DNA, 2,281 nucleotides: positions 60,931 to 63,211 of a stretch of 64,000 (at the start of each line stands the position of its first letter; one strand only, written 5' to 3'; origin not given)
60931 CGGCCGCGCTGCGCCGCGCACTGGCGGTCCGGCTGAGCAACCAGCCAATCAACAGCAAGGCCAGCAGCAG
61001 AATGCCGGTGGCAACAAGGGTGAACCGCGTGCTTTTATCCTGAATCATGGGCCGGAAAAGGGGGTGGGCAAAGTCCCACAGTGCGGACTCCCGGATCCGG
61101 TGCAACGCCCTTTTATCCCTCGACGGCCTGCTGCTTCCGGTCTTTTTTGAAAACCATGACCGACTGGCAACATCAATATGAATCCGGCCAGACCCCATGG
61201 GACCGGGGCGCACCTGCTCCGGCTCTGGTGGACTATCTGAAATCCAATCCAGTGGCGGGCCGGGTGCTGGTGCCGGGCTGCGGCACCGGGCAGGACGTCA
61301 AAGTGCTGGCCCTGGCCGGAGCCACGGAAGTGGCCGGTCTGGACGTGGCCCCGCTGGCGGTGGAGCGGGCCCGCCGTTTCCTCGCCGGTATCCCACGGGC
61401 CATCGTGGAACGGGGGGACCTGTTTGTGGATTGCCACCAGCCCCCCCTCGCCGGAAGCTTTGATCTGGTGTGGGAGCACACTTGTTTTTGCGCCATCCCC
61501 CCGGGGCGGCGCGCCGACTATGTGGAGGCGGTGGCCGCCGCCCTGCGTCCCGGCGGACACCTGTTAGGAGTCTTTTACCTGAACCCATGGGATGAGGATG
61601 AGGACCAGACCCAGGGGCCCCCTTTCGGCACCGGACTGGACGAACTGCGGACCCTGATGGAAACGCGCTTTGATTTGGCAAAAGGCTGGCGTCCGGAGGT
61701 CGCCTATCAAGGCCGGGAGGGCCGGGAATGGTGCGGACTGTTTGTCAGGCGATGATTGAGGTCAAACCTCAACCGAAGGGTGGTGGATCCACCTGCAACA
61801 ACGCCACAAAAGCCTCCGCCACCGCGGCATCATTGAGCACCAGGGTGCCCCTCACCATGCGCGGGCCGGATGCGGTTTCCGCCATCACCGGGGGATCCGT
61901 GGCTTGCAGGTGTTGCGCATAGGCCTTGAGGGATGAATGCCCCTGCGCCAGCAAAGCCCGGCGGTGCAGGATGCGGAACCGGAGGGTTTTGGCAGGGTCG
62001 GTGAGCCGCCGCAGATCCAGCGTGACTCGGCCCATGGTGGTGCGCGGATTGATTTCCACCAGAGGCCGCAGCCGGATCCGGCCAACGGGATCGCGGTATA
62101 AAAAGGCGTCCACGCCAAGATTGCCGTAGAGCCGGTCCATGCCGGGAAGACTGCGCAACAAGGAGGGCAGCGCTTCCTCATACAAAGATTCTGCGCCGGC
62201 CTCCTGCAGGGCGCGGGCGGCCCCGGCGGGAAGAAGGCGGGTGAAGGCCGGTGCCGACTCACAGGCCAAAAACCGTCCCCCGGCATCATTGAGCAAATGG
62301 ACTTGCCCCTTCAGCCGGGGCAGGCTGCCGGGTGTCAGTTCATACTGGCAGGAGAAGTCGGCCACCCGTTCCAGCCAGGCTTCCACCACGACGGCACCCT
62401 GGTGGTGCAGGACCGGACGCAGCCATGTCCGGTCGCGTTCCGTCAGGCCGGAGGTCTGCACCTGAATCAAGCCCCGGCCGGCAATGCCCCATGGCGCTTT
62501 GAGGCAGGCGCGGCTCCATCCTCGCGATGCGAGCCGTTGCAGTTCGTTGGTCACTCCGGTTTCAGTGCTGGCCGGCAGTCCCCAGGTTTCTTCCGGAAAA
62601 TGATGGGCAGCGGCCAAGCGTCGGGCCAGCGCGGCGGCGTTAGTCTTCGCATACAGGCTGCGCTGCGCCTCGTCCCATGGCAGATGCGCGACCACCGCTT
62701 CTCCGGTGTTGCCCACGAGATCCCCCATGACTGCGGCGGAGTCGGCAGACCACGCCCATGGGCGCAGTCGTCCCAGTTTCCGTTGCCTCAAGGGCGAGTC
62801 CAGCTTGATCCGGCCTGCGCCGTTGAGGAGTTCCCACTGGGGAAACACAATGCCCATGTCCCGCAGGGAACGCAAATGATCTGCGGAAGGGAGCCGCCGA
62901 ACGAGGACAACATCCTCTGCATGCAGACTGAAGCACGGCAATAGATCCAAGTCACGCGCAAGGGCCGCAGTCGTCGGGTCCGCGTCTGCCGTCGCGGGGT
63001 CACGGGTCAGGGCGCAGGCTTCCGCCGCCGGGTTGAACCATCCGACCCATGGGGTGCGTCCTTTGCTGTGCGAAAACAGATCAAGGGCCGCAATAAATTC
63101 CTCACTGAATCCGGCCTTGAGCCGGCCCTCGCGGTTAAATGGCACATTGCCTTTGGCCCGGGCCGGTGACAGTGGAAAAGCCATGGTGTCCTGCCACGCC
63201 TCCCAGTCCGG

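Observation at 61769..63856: Ferritin-like di-metal enzyme fused to an ATP-grasp ligase: candidate undescribed biosynthetic or modification enzyme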

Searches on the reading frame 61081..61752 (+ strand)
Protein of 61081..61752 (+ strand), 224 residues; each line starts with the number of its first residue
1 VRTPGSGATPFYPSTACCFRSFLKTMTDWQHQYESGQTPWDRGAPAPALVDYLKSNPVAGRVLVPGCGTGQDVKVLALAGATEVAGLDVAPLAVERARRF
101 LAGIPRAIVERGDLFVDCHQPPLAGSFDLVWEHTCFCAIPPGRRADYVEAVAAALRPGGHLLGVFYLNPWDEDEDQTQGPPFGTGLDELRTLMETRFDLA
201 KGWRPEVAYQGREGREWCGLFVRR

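Call 4: search_protein_families(library=pfam, proteins=[window:61081-61752:+], max_evalue=0.01)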
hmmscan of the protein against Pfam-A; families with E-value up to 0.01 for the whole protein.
window:61081-61752:+ (224 aa): 6 families
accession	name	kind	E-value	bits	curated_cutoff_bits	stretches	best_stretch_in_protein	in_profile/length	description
PF05724.17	TPMT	-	5.8e-28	98.5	26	1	27-201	4-187/218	Thiopurine S-methyltransferase (TPMT)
PF13649.12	Methyltransf_25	-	5.9e-12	46.6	27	1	62-159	1-97/97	Methyltransferase domain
PF08242.18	Methyltransf_12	-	2.7e-10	41.3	30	1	66-161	4-98/98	Methyltransferase domain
PF08241.18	Methyltransf_11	-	5e-09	37.1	21.2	1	65-162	3-94/95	Methyltransferase domain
PF13489.12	Methyltransf_23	-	2.5e-08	34.3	27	1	49-175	13-128/164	Methyltransferase domain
PF13847.12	Methyltransf_31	-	8.2e-06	26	27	1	61-161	6-107/145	Methyltransferase domain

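Call 5: search_protein_families(library=ncbifam, proteins=[window:61081-61752:+], max_evalue=0.01)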
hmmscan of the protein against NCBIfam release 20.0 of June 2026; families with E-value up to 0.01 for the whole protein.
window:61081-61752:+ (224 aa): 7 families
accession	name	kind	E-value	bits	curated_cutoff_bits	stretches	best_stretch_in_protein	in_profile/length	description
TIGR03840.1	TMPT_Se_Te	equivalog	6.9e-14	51.9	223.2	2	123-204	110-187/213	thiopurine S-methyltransferase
NF009732.0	PRK13255.1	equivalog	2.5e-12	46.8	213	2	123-200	113-186/218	thiopurine S-methyltransferase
NF043040.1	corrin_prot_MT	hypoth_equivalog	1.3e-06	28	180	1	59-162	42-146/216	corrinoid protein-associated methyltransferase CpaM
NF045667.1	MTase_DVU1556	equivalog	0.00021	20.8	155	1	59-162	23-118/213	DVU_1556 family methyltransferase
NF041537.1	ArsM_AhpD_UU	exception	0.00031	19.6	510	1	61-162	79-179/345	arsenite methyltransferase/AhpD domain selenoprotein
NF038261.1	rhodoquin_RquA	equivalog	0.004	16.9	175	1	61-169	52-159/218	rhodoquinone biosynthesis methyltransferase RquA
TIGR02021.1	BchM-ChlM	equivalog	0.0086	15.5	158.9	0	49-99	44-94/218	magnesium protoporphyrin IX methyltransferase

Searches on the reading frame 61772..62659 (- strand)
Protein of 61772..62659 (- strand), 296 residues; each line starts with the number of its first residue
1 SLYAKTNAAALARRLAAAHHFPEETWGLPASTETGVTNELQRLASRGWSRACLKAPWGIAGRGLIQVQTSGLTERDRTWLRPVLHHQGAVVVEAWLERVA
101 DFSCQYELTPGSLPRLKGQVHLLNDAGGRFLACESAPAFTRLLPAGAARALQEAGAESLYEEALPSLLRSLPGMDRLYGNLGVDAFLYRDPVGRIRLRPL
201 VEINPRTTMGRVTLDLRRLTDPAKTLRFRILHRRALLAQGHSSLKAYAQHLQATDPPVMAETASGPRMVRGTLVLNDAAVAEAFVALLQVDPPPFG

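Call 24: find_homologous_proteins(query=window:61772-62659:-)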
Query window:61772-62659:- (296 aa): 10 proteins with E <= 0.001 among 8000 candidates.
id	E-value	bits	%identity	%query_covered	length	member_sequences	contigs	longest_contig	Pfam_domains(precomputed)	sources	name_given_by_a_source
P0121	1.2e-113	397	70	86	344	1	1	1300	-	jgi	jgi:hypothetical protein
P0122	7.2e-92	326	74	68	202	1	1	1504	-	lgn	-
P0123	1.9e-77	278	64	69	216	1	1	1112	-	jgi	jgi:hypothetical protein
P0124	5.1e-60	221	47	83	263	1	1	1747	-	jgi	jgi:hypothetical protein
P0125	2.3e-28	117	40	60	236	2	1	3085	-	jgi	jgi:hypothetical protein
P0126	1.9e-22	98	44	47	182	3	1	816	-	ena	-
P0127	1.0e-11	63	27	68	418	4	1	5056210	-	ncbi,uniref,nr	ncbi:hypothetical protein MY04_1367 [Flammeovirga sp. MY04]|uniref:hypothetical protein n=1 Tax=Flam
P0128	9.9e-9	53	32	56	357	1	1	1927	-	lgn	-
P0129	4.8e-8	51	36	47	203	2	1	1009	-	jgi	jgi:hypothetical protein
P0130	6.4e-7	47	35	54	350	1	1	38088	-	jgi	jgi:hypothetical protein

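Call 26: find_encoding_contigs(protein=P0127, flank=8000, max_places=2)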
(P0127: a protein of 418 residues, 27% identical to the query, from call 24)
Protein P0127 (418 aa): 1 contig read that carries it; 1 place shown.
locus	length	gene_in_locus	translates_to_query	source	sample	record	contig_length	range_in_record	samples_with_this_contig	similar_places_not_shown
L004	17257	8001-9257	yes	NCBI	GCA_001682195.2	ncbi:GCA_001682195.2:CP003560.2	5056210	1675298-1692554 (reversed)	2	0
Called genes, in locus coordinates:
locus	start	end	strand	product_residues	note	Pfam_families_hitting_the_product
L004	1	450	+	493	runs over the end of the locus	PF07991:KARI_N, PF01450:KARI_C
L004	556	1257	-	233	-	-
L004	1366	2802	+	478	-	PF00474:SSF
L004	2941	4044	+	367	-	PF07786:HGSNAT_cat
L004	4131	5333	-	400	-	PF00871:Acetate_kinase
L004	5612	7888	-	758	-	PF07696:7TMR-DISMED2, PF07695:7TMR-DISM_7TM, PF06785:UPF0242 (weak), PF07228:SpoIIE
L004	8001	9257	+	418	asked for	-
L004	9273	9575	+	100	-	-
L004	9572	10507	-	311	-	PF00561:Abhydrolase_1, PF12146:Hydrolase_4 (faint)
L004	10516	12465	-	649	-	PF00005:ABC_tran, PF02463:SMC_N (faint), PF13555:AAA_29 (faint), PF13304:AAA_21 (faint), PF12848:ABC_tran_Xtn, PF00005:ABC_tran, PF16326:ABC_tran_CTD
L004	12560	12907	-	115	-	PF00453:Ribosomal_L20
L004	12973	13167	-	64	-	PF01632:Ribosomal_L35p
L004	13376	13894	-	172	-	PF05198:IF3_N, PF00707:IF3_C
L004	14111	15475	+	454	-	PF18294:Pept_S41_N, PF03572:Peptidase_S41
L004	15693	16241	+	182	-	PF01128:IspD, PF02348:CTP_transf_3 (weak), PF12804:NTP_transf_3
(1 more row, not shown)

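Call 27: find_encoding_contigs(protein=P0130, flank=8000, max_places=2)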
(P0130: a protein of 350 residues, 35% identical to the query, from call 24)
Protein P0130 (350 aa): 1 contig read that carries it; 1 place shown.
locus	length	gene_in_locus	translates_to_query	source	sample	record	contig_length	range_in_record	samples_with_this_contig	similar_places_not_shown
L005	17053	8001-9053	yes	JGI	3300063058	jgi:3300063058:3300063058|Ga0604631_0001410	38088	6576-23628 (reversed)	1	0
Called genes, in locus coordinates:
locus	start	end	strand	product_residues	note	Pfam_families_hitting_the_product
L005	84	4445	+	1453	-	PF00069:Pkinase, PF07714:PK_Tyr_Ser-Thr, PF13191:AAA_16, PF17874:TPR_MalT, PF13424:TPR_12, PF13432:TPR_16 (weak), PF00515:TPR_1, PF13424:TPR_12, +6 more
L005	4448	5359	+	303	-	-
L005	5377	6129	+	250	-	PF02630:SCO1-SenC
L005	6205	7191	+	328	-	PF01699:Na_Ca_ex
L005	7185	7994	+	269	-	PF04305:DUF455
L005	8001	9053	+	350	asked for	-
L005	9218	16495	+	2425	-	PF01839:FG-GAP (faint), PF05593:RHS_repeat (faint), PF25023:TEN_YD-shell (weak), PF15649:Tox-REase-7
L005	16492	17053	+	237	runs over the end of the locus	PF03130:HEAT_PBS (faint), PF13646:HEAT_2 (weak)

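Call 65: search_protein_families(library=pfam, proteins=[P0127, L005:8001-9050:+], max_evalue=1)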
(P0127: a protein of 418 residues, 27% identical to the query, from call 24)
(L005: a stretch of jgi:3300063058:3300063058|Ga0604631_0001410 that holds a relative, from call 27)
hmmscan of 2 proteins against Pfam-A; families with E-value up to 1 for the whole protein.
P0127 (418 aa): 1 family
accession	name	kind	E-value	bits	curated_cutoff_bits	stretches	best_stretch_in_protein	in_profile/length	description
PF02655.19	ATP-grasp_3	-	0.16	12.5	23.2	1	304-344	124-158/160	ATP-grasp domain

L005:8001-9050:+ (350 aa): 1 family
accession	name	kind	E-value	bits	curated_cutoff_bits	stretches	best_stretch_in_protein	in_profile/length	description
PF20242.3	Emfourin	-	0.053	14.4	27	1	231-265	4-41/91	Emfourin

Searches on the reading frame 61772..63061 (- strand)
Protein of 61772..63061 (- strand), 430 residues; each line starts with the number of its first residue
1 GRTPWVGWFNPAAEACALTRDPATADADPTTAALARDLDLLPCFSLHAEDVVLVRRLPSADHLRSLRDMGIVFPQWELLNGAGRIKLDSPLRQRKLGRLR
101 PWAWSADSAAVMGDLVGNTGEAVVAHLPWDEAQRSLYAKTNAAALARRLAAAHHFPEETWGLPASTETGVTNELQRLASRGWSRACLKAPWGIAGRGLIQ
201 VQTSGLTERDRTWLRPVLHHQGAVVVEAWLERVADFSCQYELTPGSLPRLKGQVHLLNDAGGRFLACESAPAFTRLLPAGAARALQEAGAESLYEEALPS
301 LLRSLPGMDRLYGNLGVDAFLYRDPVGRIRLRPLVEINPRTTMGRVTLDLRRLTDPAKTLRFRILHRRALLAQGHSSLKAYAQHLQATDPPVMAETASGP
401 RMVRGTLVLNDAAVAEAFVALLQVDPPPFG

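Call 6: search_protein_families(library=pfam, proteins=[window:61772-63061:-], max_evalue=10)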
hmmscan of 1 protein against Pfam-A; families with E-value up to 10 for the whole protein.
seq(430 aa): 0 families

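Call 51: search_dna_similar(query=window:61772-63061:-, collection=plasmids, mode=protein, max_evalue=0.001, max_rows=25)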
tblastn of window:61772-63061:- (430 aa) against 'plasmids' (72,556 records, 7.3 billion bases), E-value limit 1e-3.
Records with a match: 1; places in all: 1; records where one place covers at least 80% of the query: 0.
Best place of each record, by identity: <60% 1.
By first word of the organism name: Parabacteroides 1.
By predicted mobility (MOB-suite, as given by PLSDB): non-mobilizable 1.
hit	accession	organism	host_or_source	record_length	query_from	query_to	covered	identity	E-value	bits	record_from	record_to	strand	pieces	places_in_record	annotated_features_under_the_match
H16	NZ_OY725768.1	Parabacteroides distasonis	-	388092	187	350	38%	26.9%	2e-9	67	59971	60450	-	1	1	hypothetical protein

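Call 55: get_annotated_region(hit=H16, flank=5000)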
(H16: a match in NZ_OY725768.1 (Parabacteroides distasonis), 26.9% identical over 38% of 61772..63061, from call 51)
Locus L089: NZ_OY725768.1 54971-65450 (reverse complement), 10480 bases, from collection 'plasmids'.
description: Parabacteroides distasonis strain Parabacteroides distasonis TSDC17.2-1.1 plasmid 23, complete sequence
organism: Parabacteroides distasonis (NCBI taxid 823)
taxonomy: Bacteria; Bacteroidota; Bacteroidia; Bacteroidales; Tannerellaceae; Parabacteroides; Parabacteroides distasonis
host: -; source: -; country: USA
typing (MOB-suite, as given by PLSDB): non-mobilizable
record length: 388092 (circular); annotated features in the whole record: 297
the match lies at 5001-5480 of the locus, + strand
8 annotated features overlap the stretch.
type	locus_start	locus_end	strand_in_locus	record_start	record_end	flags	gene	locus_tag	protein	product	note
CDS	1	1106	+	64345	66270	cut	-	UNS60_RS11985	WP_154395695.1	biotin/lipoyl-containing protein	-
CDS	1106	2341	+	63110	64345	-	-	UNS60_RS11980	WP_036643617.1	sodium ion-translocating decarboxylase subunit beta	-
CDS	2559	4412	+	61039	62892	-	-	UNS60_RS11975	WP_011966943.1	DUF349 domain-containing protein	-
CDS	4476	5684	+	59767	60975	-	-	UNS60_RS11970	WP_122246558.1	hypothetical protein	-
CDS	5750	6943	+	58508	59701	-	-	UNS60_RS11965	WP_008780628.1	esterase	-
CDS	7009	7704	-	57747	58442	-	-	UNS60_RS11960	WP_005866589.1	LytTR family DNA-binding domain-containing protein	-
CDS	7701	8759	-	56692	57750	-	-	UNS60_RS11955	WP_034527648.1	histidine kinase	GO:0000160 - phosphorelay signal transduction system [Evidence IEA]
CDS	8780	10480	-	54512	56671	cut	-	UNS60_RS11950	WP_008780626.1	outer membrane beta-barrel protein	-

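Call 65: search_protein_families(library=pfam, proteins=[L089:4476-5681:+], max_evalue=1)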
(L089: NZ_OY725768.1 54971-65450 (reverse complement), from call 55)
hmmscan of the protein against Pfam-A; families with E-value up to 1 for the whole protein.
L089:4476-5681:+ (402 aa): 1 family
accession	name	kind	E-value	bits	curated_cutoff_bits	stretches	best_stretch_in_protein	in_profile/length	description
PF04571.19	Lipin_N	-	0.084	13.3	25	1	278-318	5-43/103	lipin, N-terminal conserved region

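Call 77: search_protein_representatives(protein=window:61772-63061:-)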
Query: 430 residues. Proteins with E-value up to 0.001 (for the whole library): 2490; up to 1e-10: 795; up to 1e-30: 109. The best 150 are listed.
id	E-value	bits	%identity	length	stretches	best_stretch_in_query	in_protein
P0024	5.0e-154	529.8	61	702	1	1-428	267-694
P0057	5.2e-93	328.7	48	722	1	1-427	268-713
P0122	8.9e-92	324.7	74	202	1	225-424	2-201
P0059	3.3e-81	289.8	44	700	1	1-424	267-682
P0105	3.5e-65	237.0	42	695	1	1-424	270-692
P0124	4.7e-60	220.1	48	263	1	179-424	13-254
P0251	1.7e-56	208.4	38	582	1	1-427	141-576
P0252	8.6e-56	206.1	34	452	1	1-425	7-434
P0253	5.1e-54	200.3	37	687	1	1-358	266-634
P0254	3.5e-53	197.5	37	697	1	1-424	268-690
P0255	5.9e-53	196.7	38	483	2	158-426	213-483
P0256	6.1e-53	196.7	37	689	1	1-371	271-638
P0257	2.6e-52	194.6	35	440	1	8-427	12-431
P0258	2.8e-52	194.6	36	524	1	1-367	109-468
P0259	9.5e-51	189.5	37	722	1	1-429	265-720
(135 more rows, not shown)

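Call 79: find_related_loci(query=A3, collection=metagenome_contigs, flank=4000)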
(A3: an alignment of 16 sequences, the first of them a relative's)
Query A3 (452 aa) in metagenome_contigs; peptide patterns used: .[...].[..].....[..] (x = any residue, [..] = any of these).
600 stretches matched a pattern (row limit reached: there are more); 559 encode a relative of the query (tblastn E <= 1e-3); the best 80 are kept; 80 distinct loci.
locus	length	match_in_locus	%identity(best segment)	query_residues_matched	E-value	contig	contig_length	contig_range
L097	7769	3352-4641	46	4-434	6e-131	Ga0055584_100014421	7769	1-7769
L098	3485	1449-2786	45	5-446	2e-130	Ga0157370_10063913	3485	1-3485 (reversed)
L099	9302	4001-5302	46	4-435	5e-125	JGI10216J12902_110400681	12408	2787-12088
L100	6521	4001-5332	45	4-441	1e-123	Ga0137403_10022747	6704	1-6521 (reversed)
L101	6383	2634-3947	45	4-436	2e-122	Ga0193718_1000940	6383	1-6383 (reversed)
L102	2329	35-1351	45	4-440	4e-129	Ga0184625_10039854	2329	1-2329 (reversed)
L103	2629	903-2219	45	4-440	8e-128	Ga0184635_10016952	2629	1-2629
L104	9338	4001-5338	43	4-450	7e-122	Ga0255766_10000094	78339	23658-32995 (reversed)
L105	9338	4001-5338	43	4-450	9e-122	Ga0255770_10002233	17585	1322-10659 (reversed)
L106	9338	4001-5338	43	4-450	9e-122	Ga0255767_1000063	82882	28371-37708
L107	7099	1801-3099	45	4-434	8e-120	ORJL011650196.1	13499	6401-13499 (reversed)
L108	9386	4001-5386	42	4-443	6e-120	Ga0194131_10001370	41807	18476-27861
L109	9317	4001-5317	45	5-443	1e-119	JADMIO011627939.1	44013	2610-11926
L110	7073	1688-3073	42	4-443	5e-120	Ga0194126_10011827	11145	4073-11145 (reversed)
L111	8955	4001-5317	43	4-440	2e-119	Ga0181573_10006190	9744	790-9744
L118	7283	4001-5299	44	4-433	4e-118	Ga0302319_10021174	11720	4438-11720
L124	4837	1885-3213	44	4-437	4e-118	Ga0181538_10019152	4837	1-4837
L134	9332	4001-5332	43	4-433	2e-115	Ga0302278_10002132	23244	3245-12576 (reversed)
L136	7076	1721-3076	44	4-434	1e-115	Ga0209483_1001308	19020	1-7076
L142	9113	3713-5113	41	5-437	4e-115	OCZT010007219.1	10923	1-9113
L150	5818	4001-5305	44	4-433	2e-114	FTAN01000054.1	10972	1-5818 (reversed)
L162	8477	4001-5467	40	3-452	2e-113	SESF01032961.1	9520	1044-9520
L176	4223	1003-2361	42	6-452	5e-113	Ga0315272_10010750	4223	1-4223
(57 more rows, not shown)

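Call 82: search_protein_families(library=pfam, proteins=[L124:1795-3255:+, L124:3255-4325:+, L124:314-1267:+, L176:823-2364:+, L176:2370-3281:+, L142:3629-5143:+, L142:5149-6966:-, L142:2525-3913:-, L162:3956-5467:+, L162:5480-6301:-], max_evalue=0.01)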
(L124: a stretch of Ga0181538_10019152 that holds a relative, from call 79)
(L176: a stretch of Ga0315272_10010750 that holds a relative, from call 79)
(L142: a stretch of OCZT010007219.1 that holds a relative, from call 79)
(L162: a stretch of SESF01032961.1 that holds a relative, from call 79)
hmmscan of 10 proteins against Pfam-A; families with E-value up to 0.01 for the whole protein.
L124:1795-3255:+ (487 aa): 0 families

L124:3255-4325:+ (357 aa): 2 families
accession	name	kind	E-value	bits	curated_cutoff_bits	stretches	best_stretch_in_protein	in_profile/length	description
PF04055.27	Radical_SAM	-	2.6e-21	76.9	29.5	1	67-246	1-165/166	Radical SAM superfamily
PF20903.3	SPL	-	0.00029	20.3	27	1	171-232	175-234/338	Spore photoproduct lyase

L124:314-1267:+ (318 aa): 2 families
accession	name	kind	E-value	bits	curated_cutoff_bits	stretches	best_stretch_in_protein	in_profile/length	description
PF13509.12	S1_2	-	4.5e-33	113.6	21.8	2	4-63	1-60/61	S1 domain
PF17783.7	CvfB_WH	-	2.1e-20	72.7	22.9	1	220-276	2-58/58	CvfB-like winged helix domain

L176:823-2364:+ (514 aa): 0 families

L176:2370-3281:+ (304 aa): 2 families
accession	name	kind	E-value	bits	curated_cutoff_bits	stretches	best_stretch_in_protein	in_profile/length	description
PF01715.23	IPPT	-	9.6e-65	219.1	23.6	1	37-273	1-243/243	IPP transferase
PF01745.22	IPT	-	2.3e-05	24.3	20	1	3-64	2-63/233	Isopentenyl transferase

L142:3629-5143:+ (505 aa): 0 families

L142:5149-6966:- (605 aa): 11 families
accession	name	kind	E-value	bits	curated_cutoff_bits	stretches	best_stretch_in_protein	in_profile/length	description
PF00664.28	ABC_membrane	-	7.1e-50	170.7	28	1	44-314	5-273/274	ABC transporter transmembrane region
PF00005.33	ABC_tran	-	8.8e-34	117.5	25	1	382-531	1-137/137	ABC transporter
PF02463.25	SMC_N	-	1.7e-06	28.1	40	1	423-573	111-211/220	RecF/RecN/SMC N terminal domain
PF13401.12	AAA_22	-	9.5e-05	23.2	27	1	394-548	7-104/130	AAA domain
PF13191.12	AAA_16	-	0.0003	21.7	32.6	1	383-550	14-161/167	AAA ATPase domain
PF13304.12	AAA_21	-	0.00081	20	27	0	396-424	3-48/304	AAA domain, putative AbiEii toxin, Type IV TA system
PF13555.12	AAA_29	-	0.0035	17.5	27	1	392-409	23-39/61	P-loop containing region of AAA domain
PF03193.22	RsgA_GTPase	-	0.0039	17.5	30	1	392-414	106-128/174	RsgA GTPase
PF01926.29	MMR_HSR1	-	0.0076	16.8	21.9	0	394-435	1-41/113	50S ribosome-binding GTPase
PF13604.12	AAA_30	-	0.0082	16.3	27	0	384-544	9-112/191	AAA domain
PF00004.35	AAA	-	0.0098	16.8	21.2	0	396-555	2-98/131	ATPase family associated with various cellular activities (AAA)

L142:2525-3913:- (462 aa): 1 family
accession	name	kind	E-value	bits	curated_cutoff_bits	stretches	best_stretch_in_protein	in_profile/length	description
PF04055.27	Radical_SAM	-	7.6e-10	39.6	29.5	1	222-381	2-157/166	Radical SAM superfamily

L162:3956-5467:+ (504 aa): 0 families

L162:5480-6301:- (273 aa): 2 families
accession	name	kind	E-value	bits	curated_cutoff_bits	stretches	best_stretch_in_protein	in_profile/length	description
PF01541.30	GIY-YIG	-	2.5e-11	44.2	22.6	1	43-119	2-77/78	GIY-YIG catalytic domain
PF24348.1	DUF7508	-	0.0077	16.8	26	0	31-70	10-48/79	Domain of unknown function (DUF7508)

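Call 86: search_protein_families(library=pfam, proteins=[L134:5335-7257:-, L136:3165-5264:+, L118:2840-3229:+, L150:2592-3137:-, L105:5451-7103:-], max_evalue=0.001)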
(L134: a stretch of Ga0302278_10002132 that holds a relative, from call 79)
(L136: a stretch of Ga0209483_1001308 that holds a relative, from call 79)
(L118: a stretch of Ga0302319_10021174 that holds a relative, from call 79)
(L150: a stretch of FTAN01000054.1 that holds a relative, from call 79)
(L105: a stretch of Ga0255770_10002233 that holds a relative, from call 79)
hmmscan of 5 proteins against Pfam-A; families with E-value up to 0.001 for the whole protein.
L134:5335-7257:- (640 aa): 15 families
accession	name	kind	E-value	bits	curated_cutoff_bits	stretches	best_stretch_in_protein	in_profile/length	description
PF00005.33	ABC_tran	-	1.5e-54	184.7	25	2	19-177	1-137/137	ABC transporter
PF16326.10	ABC_tran_CTD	-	2.3e-19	69.8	32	1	559-627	1-68/69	ABC transporter C-terminal domain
PF13304.12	AAA_21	-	6.7e-17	62.9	27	1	147-209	236-304/304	AAA domain, putative AbiEii toxin, Type IV TA system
PF02463.25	SMC_N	-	2.1e-10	40.8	40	0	146-216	134-209/220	RecF/RecN/SMC N terminal domain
PF12848.13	ABC_tran_Xtn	-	7.7e-08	32.8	25.9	1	216-274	1-60/85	ABC transporter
PF13401.12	AAA_22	-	2.4e-06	28.3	27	0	340-362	10-32/130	AAA domain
PF13555.12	AAA_29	-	3.5e-05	23.9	27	0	325-362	12-49/61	P-loop containing region of AAA domain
PF00006.31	ATP-synt_ab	-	0.0002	21.5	29.5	0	330-358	9-37/213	ATP synthase alpha/beta family, nucleotide-binding domain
PF13238.12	AAA_18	-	0.00026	21.9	29.4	0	34-108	3-69/128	AAA domain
PF13175.12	AAA_15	-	0.00026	21.2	32.1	0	34-52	28-46/374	AAA ATPase domain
PF13558.12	SbcC_Walker_B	-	0.00036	21.2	27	0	143-192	27-89/90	SbcC/RAD50-like, Walker B motif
PF01926.29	MMR_HSR1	-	0.00043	20.8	21.9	0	337-362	1-26/113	50S ribosome-binding GTPase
PF03205.20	MobB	-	0.0005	20.4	26.6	0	338-361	2-25/133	Molybdopterin guanine dinucleotide synthesis protein B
PF00004.35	AAA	-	0.00054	20.9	21.2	0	340-379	3-41/131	ATPase family associated with various cellular activities (AAA)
PF05729.18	NACHT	-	0.00096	19.5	26.7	0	339-356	4-21/167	NACHT domain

L136:3165-5264:+ (700 aa): 5 families
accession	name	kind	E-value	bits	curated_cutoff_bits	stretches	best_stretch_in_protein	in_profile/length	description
PF00270.35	DEAD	-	1.4e-50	171.8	26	1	29-194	2-166/167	DEAD/DEAH box helicase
PF00271.37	Helicase_C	-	6.8e-35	120.1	23.5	1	230-338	2-110/110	Helicase conserved C-terminal domain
PF03880.21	DbpA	-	4.4e-19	68.7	25.6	1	628-698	1-71/72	DbpA RNA binding domain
PF25399.1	DeaD_dimer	-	3.8e-08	33.7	23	1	372-430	1-60/67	RNA helicase DeaD dimerization domain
PF04851.21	ResIII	-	1.1e-06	29.1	22.5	1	45-156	27-134/164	Type III restriction enzyme, res subunit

L118:2840-3229:+ (130 aa): 0 families

L150:2592-3137:- (181 aa): 1 family
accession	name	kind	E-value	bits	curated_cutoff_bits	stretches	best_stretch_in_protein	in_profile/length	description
PF00581.25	Rhodanese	-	7.5e-13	49.2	22.2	1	79-169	2-101/102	Rhodanese-like domain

L105:5451-7103:- (550 aa): 5 families
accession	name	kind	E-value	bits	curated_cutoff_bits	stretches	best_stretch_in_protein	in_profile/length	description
PF07724.20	AAA_2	-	8.5e-28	97.9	27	1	122-324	4-165/166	AAA domain (Cdc48 subfamily)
PF00004.35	AAA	-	5.8e-16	59.6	21.2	1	124-281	1-124/131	ATPase family associated with various cellular activities (AAA)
PF10431.15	ClpB_D2-small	-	2.8e-07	30.9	21.9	0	334-392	4-58/81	C-terminal, D2-small domain, of ClpB protein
PF13401.12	AAA_22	-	0.00013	22.8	27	0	121-163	5-50/130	AAA domain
PF13521.12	AAA_28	-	0.00095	19.8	27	0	124-158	2-36/164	AAA domain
